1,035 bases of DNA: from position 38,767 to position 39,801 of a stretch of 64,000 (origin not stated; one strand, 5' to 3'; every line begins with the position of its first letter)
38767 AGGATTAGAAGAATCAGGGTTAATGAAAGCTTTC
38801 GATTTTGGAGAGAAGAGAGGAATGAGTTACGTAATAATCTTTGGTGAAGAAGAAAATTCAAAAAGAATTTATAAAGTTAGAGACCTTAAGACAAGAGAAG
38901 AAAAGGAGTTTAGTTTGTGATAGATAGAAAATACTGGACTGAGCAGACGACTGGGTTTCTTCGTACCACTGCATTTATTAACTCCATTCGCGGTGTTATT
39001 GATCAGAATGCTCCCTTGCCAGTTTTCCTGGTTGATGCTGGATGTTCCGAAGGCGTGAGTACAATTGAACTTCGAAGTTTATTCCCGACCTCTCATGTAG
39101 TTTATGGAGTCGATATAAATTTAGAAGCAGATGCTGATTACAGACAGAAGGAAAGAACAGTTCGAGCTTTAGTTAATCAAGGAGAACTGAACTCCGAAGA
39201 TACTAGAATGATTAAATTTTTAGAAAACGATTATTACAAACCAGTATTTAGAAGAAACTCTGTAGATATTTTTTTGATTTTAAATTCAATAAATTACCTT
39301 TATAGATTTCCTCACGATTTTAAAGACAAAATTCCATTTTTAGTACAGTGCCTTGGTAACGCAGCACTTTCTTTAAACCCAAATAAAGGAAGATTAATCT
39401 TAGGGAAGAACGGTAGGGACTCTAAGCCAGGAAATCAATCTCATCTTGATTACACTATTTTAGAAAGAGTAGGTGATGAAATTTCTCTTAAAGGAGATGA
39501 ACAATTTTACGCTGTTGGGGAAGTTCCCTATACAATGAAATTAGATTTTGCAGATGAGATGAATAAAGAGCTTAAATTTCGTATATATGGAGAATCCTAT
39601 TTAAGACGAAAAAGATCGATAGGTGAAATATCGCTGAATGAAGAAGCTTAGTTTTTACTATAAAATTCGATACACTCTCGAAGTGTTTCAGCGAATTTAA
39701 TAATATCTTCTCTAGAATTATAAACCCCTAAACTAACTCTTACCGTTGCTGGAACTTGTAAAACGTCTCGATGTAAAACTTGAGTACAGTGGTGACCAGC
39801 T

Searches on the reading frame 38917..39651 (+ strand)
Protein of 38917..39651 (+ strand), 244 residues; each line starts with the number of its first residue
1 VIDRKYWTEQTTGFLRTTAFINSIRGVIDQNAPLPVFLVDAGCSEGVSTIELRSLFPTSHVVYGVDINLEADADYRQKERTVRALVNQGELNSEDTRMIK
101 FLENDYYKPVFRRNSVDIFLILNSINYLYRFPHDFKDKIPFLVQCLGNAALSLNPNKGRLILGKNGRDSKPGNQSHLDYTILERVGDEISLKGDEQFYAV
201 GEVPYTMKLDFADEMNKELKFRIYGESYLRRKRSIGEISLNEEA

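Call 3: search_protein_families(library=pfam, proteins=[window:38917-39651:+], max_evalue=0.01)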
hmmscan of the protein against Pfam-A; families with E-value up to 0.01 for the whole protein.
window:38917-39651:+ (244 aa): 4 families
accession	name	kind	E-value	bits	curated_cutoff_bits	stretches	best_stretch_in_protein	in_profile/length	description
PF08241.18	Methyltransf_11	-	8.7e-05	23.5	21.2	1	39-128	1-73/95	Methyltransferase domain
PF13649.12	Methyltransf_25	-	0.00075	20.6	27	1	39-127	2-76/97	Methyltransferase domain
PF08242.18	Methyltransf_12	-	0.0024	19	30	1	39-133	1-79/98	Methyltransferase domain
PF13847.12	Methyltransf_31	-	0.0053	16.9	27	0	39-156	8-104/145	Methyltransferase domain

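Call 47: search_protein_families(library=ncbifam, proteins=[window:38917-39651:+], max_evalue=0.001)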
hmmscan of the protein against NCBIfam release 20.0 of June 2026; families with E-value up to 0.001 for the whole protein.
window:38917-39651:+ (244 aa): 0 families
